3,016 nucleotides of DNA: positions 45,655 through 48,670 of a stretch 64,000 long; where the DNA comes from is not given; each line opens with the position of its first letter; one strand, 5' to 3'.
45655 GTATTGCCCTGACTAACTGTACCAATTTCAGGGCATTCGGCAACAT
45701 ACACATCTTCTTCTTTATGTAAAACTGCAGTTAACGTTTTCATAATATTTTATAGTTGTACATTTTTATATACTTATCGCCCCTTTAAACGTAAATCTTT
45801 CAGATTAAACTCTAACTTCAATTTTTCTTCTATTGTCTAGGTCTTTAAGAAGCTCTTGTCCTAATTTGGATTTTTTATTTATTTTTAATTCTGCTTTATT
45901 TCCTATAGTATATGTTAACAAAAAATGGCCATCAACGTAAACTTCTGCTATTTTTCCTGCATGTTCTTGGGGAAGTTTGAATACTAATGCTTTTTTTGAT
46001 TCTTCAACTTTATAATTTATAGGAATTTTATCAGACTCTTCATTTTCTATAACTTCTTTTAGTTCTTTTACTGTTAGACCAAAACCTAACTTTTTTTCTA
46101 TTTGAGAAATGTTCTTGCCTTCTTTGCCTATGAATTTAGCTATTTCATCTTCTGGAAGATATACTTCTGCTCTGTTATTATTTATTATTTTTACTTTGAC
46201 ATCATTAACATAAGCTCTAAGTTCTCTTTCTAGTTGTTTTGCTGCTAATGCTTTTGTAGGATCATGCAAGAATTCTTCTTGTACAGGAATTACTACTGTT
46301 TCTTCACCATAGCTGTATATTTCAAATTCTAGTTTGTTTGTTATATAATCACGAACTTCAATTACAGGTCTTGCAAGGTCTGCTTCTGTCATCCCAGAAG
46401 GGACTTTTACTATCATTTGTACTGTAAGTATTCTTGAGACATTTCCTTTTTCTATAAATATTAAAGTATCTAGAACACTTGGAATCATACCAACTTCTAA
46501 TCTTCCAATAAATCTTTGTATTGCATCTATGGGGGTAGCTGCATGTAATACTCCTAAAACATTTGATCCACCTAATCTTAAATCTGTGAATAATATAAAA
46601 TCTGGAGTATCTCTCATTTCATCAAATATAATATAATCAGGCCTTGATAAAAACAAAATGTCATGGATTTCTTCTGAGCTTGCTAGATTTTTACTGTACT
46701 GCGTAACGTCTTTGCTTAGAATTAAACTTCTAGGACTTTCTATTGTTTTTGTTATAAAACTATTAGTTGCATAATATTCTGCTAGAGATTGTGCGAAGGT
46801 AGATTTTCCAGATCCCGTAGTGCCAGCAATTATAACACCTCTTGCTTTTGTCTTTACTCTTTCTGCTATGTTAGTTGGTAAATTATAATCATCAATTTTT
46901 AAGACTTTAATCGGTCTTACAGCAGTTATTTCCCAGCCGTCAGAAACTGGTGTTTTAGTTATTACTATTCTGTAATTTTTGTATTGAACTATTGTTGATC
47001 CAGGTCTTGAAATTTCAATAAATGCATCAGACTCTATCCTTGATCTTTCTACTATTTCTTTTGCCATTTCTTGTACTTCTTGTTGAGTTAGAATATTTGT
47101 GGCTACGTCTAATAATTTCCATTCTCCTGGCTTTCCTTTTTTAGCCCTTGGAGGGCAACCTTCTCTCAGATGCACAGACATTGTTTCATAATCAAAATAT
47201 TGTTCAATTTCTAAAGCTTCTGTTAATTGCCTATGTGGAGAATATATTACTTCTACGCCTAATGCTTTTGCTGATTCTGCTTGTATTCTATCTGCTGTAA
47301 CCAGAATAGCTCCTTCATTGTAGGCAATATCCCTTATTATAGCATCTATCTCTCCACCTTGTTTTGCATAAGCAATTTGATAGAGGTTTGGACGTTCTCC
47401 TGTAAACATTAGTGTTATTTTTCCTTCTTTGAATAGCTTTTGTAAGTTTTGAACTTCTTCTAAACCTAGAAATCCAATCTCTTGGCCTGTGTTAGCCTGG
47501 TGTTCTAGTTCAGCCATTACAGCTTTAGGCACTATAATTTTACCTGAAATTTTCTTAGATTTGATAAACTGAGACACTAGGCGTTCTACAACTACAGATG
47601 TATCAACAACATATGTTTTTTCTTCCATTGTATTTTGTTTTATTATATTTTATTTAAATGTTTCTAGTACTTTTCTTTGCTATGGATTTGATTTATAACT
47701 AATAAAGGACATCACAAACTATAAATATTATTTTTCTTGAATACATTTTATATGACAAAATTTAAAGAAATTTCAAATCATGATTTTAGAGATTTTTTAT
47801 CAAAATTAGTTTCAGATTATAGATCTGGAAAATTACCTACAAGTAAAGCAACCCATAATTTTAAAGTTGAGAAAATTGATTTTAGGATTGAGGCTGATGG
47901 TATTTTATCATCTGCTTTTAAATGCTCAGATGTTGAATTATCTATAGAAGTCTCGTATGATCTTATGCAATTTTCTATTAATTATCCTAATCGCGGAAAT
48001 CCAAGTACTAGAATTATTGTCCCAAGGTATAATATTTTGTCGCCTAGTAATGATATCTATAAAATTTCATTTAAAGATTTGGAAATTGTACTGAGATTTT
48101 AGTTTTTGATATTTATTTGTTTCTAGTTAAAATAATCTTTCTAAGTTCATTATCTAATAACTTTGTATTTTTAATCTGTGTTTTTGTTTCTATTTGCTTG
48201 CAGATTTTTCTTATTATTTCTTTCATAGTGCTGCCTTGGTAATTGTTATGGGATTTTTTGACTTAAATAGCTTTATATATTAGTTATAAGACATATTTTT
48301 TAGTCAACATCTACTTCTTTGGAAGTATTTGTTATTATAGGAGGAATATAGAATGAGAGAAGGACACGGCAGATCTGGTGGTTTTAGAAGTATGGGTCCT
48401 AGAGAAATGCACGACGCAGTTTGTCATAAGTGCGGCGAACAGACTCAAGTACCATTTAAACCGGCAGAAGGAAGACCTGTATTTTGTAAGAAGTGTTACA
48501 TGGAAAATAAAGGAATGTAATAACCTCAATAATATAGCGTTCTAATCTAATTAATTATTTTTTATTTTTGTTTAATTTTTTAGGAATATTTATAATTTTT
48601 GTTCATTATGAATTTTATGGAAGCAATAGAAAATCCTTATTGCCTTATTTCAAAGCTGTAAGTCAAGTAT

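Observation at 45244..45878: hicB-hicA toxin-antitoxin cassette bracketed by 74-bp perfect direct repeats that duplicate the 3' end of the PIN-PhoH-KH ATPase gene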

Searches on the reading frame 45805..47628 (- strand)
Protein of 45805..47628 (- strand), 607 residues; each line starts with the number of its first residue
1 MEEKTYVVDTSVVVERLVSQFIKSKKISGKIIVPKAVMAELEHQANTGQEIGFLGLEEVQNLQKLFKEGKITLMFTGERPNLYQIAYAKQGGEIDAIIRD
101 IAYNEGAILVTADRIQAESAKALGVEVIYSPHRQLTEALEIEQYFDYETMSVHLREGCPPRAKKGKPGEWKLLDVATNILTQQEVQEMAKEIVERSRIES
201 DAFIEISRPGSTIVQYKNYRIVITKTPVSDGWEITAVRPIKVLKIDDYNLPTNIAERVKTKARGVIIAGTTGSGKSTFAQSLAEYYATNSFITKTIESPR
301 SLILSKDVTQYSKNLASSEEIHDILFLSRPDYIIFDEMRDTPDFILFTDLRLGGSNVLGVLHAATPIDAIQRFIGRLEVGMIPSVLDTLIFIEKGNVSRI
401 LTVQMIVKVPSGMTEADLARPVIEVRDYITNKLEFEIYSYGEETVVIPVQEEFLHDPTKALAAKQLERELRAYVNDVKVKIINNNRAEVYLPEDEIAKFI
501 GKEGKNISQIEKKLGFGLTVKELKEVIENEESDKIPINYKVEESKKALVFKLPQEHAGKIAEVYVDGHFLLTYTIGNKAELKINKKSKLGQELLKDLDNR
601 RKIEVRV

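Call 5: search_protein_families(library=pfam, proteins=[window:45805-47628:-], max_evalue=0.01)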
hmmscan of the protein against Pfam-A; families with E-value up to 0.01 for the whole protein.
window:45805-47628:- (607 aa): 12 families
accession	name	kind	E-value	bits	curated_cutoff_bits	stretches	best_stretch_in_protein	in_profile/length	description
PF01850.27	PIN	-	1.1e-10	42.6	23.6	1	6-118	1-116/120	PIN domain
PF00437.27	T2SSE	-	3.9e-09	36.1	24.9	1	254-373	134-255/370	Type II/IV secretion system protein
PF13173.12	AAA_14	-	2.1e-05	25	27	1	264-345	4-78/129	AAA domain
PF13638.12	PIN_4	-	2.6e-05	25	21.9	1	6-127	1-128/132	PIN domain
PF20720.3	nSTAND3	-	0.00015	21.9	27.2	1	257-299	12-54/155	Novel STAND NTPase 3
PF13238.12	AAA_18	-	0.00059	20.7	29.4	1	265-286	1-22/128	AAA domain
PF00013.35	KH_1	-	0.002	18.3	21.5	1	488-516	3-31/66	KH domain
PF08433.16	KTI12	-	0.0039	17.2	22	0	265-310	4-51/271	Chromatin associated protein KTI12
PF04851.21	ResIII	-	0.0076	16.6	22.5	0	252-295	13-56/164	Type III restriction enzyme, res subunit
PF01580.24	FtsK_SpoIIIE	-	0.0085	16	24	0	263-282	40-59/221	FtsK/SpoIIIE family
PF05729.18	NACHT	-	0.0089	16.3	26.7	0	265-290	3-28/167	NACHT domain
PF13191.12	AAA_16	-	0.0097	16.9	32.6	0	253-290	14-52/167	AAA ATPase domain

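Call 7: find_encoding_contigs(protein=window:45808-47628:-, flank=6000, max_places=10)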
Protein window:45808-47628:- (607 aa): 17 contigs read that carry it; 4 places shown.
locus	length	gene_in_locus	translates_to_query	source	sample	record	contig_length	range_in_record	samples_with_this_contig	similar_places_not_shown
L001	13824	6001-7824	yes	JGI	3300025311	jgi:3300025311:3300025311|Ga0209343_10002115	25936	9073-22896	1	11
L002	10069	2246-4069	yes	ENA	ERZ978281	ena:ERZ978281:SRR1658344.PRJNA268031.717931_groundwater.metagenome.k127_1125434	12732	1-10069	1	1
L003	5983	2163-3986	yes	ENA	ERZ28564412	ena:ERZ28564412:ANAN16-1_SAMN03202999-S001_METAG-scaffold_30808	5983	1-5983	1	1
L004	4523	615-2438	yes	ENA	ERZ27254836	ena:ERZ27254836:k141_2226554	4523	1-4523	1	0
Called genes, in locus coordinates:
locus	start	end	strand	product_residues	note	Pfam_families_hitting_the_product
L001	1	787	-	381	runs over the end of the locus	PF07690:MFS_1, PF00083:Sugar_tr, PF07690:MFS_1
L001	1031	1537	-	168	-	PF00156:Pribosyltran (weak)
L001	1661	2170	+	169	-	PF01909:NTP_transf_2, PF18765:Polbeta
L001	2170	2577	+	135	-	-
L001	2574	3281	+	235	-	PF01135:PCMT (weak), PF08704:GCD14, PF00398:RrnaAD (weak), PF05175:MTS, PF13847:Methyltransf_31, PF08241:Methyltransf_11, PF13649:Methyltransf_25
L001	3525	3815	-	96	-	-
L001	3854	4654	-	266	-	PF14321:DUF4382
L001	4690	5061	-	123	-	-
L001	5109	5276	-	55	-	PF23477:zf_Tbcl_2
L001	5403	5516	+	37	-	-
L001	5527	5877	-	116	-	-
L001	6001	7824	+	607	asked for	PF01850:PIN, PF13638:PIN_4 (faint), PF00437:T2SSE, PF26594:KH_NusA_2nd (faint)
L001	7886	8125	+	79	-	PF15919:HicB_lk_antitox (weak)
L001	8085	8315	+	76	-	PF07927:HicA_toxin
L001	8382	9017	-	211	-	PF00702:Hydrolase, PF12710:HAD, PF13419:HAD_2, PF08282:Hydrolase_3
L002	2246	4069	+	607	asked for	PF01850:PIN, PF13638:PIN_4 (faint), PF00437:T2SSE, PF26594:KH_NusA_2nd (faint)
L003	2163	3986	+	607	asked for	PF01850:PIN, PF13638:PIN_4 (faint), PF00437:T2SSE, PF26594:KH_NusA_2nd (faint)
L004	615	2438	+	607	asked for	PF01850:PIN, PF13638:PIN_4 (faint), PF00437:T2SSE, PF26594:KH_NusA_2nd (faint)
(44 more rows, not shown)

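Call 11: find_related_loci(query=window:45808-47628:-, collection=genome_contigs, flank=5000)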
Query window:45808-47628:- (607 aa) in genome_contigs; peptide patterns used: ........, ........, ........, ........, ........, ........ (x = any residue, [..] = any of these).
158 stretches matched a pattern; 64 encode a relative of the query (tblastn E <= 1e-3); 64 distinct loci.
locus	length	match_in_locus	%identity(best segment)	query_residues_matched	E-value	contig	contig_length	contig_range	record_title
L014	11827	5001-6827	90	1-607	0e+0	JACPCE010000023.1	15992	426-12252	MAG: Candidatus Woesearchaeota archaeon isolate NC_groundwater_275_Ag_S-0.2um_29_9 S5_GD2017_2_S2_scaffold_2446, whole g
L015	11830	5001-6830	76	1-607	0e+0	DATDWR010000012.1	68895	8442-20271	MAG TPA_asm: Candidatus Nanoarchaeia archaeon isolate SMAG_U8117 k141_2242124, whole genome shotgun sequence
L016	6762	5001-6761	79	1-586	0e+0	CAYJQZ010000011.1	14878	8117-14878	MAG TPA_asm: Candidatus Woesearchaeota archaeon isolate ERP125453_co1_329 genome assembly, contig: NODE_4199_length_1487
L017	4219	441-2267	74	1-607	0e+0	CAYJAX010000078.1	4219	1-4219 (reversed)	MAG TPA_asm: Candidatus Woesearchaeota archaeon isolate ERP119705_co9_178 genome assembly, contig: NODE_38553_length_421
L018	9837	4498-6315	73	1-607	0e+0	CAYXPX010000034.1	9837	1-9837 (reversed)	MAG TPA_asm: Candidatus Woesearchaeota archaeon isolate SRP269290_co2_81 genome assembly, contig: NODE_8946_length_9837_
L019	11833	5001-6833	75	1-607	0e+0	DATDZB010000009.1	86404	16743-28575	MAG TPA_asm: Candidatus Nanoarchaeia archaeon isolate SMAG_U8180 k141_1988568, whole genome shotgun sequence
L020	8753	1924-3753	75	1-607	0e+0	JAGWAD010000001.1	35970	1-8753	Candidatus Woesearchaeota archaeon isolate RIFCSPLOWO2_01_FULL_28_39 rifcsplowo2_01_scaffold_11248, whole genome shotgun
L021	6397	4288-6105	74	3-607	0e+0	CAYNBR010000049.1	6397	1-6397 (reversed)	MAG TPA_asm: Candidatus Woesearchaeota archaeon isolate ERP125453_co2_375 genome assembly, contig: NODE_7345_length_6397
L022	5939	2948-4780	75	1-607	0e+0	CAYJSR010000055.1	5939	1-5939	MAG TPA_asm: Candidatus Woesearchaeota archaeon isolate ERP125453_co1_330 genome assembly, contig: NODE_17666_length_593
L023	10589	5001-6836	70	1-607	0e+0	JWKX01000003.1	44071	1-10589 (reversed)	MAG: archaeon GW2011_AR18 QT09_C0003, whole genome shotgun sequence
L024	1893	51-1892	70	1-607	0e+0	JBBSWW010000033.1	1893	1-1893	MAG: Nanoarchaeota archaeon isolate H52-bin077_1 H52_bin077_1_000000000033, whole genome shotgun sequence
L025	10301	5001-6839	81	1-607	0e+0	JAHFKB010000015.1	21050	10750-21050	MAG: archaeon isolate nzgw40 NODE_3325_length_21051_cov_4.602293, whole genome shotgun sequence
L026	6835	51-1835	66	6-606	0e+0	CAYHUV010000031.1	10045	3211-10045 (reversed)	MAG TPA_asm: Candidatus Woesearchaeota archaeon isolate ERP119705_co15_602 genome assembly, contig: NODE_7961_length_100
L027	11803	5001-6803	62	1-606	0e+0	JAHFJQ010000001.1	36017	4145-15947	MAG: archaeon isolate nzgw39 NODE_799_length_36018_cov_2.661309, whole genome shotgun sequence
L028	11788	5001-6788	63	2-606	0e+0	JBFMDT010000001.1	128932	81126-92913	MAG: Nanoarchaeota archaeon isolate MAG226 MAG226_1, whole genome shotgun sequence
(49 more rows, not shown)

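Call 12: find_homologous_proteins(query=window:45808-47628:-, max_evalue=1e-50)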
Query window:45808-47628:- (607 aa): 5772 proteins with E <= 1e-50 among 8000 candidates; the best 120 are listed.
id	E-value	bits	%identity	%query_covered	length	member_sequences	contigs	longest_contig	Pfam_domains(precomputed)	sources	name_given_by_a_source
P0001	0.0e+0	1313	100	100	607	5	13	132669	PF26594.2,PF01850.28,PF00437.27,PF13638.13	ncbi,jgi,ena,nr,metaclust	ncbi:Flp pilus assembly complex ATPase component TadA [Candidatus Woesearchaeota archaeon]|nr:Flp pi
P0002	0.0e+0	1195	90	100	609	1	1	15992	PF13173.13,PF26594.2,PF01850.28,PF00437.27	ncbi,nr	ncbi:Flp pilus assembly complex ATPase component TadA [Candidatus Woesearchaeota archaeon]|nr:Flp pi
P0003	0.0e+0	1080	82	100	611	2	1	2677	PF13173.13,PF26594.2,PF01850.28,PF00437.27,PF13638.13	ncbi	-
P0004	0.0e+0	1076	80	100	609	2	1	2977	PF26594.2,PF01850.28,PF00437.27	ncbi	-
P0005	0.0e+0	1074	81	100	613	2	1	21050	PF13173.13,PF01850.28,PF00437.27,PF13638.13,PF20720.4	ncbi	-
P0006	0.0e+0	1069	80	100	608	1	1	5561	PF13173.13,PF26594.2,PF01850.28,PF00437.27,PF13638.13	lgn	-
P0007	0.0e+0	1064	79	100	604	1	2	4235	PF13173.13,PF01850.28,PF00437.27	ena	-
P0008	0.0e+0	1050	76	100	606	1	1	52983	PF01850.28,PF00437.27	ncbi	-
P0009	0.0e+0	1025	77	100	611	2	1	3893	PF01850.28,PF00437.27,PF11848.14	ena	-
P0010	0.0e+0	1021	76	100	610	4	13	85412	PF13173.13,PF26594.2,PF01850.28,PF00013.36,PF00437.27,PF13638.13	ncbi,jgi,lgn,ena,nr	ncbi:MAG TPA: PINc/VapC family ATPase [Candidatus Nanoarchaeia archaeon]|nr:PINc/VapC family ATPase 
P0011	0.0e+0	1011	74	100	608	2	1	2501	PF01850.28,PF00437.27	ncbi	-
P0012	1.4e-297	1006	74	100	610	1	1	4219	PF26594.2,PF01850.28,PF00437.27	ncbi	-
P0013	1.6e-297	1006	74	100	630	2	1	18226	PF01850.28,PF00437.27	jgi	-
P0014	3.7e-297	1005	75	100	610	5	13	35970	PF13173.13,PF01850.28,PF00013.36,PF00437.27,PF13638.13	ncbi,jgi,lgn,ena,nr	ncbi:Flp pilus assembly complex ATPase component TadA [Candidatus Woesearchaeota archaeon]|nr:Flp pi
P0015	1.1e-294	996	75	100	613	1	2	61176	PF01850.28,PF00437.27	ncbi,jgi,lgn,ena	-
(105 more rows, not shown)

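Call 42: search_protein_families(library=ncbifam, proteins=[window:45805-47628:-], max_evalue=0.001)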
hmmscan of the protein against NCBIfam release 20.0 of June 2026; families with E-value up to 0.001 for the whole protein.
window:45805-47628:- (607 aa): 12 families
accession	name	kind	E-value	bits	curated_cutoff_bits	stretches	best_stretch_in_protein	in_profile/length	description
NF010335.0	PRK13764.1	equivalog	5.4e-226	751.9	340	1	2-606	2-611/613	ATPase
NF053733.1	HJMigATPsPINA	equivalog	1.4e-151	505.5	800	1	8-520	2-498/502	holliday junction branch migration ATPase PINA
TIGR01420.1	pilT_fam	subfamily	7e-14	51.8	319.1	1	142-376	7-242/343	PilT/PilU family type 4a pilus ATPase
NF041000.1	ATPase_ComGA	equivalog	9e-08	31.4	300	1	226-374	87-243/267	competence type IV pilus ATPase ComGA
TIGR02788.1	VirB11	equivalog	6e-07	28.8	249.95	1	262-373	144-262/308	P-type DNA transfer ATPase VirB11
NF058587.1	archaellum_moto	equivalog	2.4e-06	26.6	550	1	263-376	276-396/527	archaellum flagellar ATPase motor FlaI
NF010425.0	PRK13851.1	equivalog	3.7e-06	26.1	461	1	253-374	154-281/344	type IV secretion system protein VirB11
TIGR02525.1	plasmid_TraJ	equivalog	4.7e-06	25.8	368.3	1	265-439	152-328/372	plasmid transfer ATPase TraJ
NF010475.0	PRK13900.1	equivalog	5e-05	22.5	389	1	260-372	158-278/333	type IV secretion system ATPase VirB11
TIGR02524.1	dot_icm_DotB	equivalog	0.00012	21.4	463.3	1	219-376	88-259/358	Dot/Icm type IV secretion system ATPase DotB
NF053534.1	T4PilAsmATPsTfpB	equivalog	0.00014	20.4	850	1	258-374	331-450/584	type IV pilus assembly ATPase TfpB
TIGR02782.1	TrbB_P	equivalog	0.00029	20.2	304.55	1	254-409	129-293/303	P-type conjugative transfer ATPase TrbB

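Call 58: find_encoding_contigs(protein=P0003, flank=3000, max_places=3)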
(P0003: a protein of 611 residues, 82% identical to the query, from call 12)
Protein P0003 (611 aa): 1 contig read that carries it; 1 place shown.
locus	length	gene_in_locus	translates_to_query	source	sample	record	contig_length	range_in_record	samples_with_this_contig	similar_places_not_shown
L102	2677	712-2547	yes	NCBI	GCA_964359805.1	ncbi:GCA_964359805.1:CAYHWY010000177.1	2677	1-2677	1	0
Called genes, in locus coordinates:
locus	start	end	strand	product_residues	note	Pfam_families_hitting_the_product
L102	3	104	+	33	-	?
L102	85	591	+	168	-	PF05168:HEPN (weak)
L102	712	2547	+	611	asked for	PF01850:PIN, PF13638:PIN_4 (weak), PF00437:T2SSE, PF13173:AAA_14 (faint), PF26594:KH_NusA_2nd (weak)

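Call 59: find_encoding_contigs(protein=P0007, flank=3000, max_places=3)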
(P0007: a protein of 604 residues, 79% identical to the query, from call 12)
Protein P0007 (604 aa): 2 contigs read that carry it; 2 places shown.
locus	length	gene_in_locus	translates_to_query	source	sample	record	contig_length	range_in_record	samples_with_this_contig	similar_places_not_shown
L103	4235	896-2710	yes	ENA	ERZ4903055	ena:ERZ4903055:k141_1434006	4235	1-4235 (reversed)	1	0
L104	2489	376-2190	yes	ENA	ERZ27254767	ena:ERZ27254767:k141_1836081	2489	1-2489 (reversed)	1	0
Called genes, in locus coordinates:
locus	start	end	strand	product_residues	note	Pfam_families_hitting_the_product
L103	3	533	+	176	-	?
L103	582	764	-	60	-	PF23477:zf_Tbcl_2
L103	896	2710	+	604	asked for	PF01850:PIN, PF00437:T2SSE, PF13173:AAA_14 (faint)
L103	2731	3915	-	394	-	PF00270:DEAD, PF04851:ResIII, PF00271:Helicase_C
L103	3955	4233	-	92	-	?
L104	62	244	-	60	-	PF23477:zf_Tbcl_2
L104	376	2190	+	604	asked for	PF01850:PIN, PF00437:T2SSE, PF13173:AAA_14 (faint)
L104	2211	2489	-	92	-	?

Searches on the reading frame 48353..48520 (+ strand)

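Call 5: search_protein_families(library=pfam, proteins=[window:48353-48520:+], max_evalue=0.01)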
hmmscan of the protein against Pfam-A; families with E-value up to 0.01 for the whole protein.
window:48353-48520:+ (55 aa): 1 family
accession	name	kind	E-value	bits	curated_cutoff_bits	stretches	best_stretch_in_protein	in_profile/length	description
PF23477.1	zf_Tbcl_2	-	1.8e-18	66.4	27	1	17-52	1-36/37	Probable treble clef zinc finger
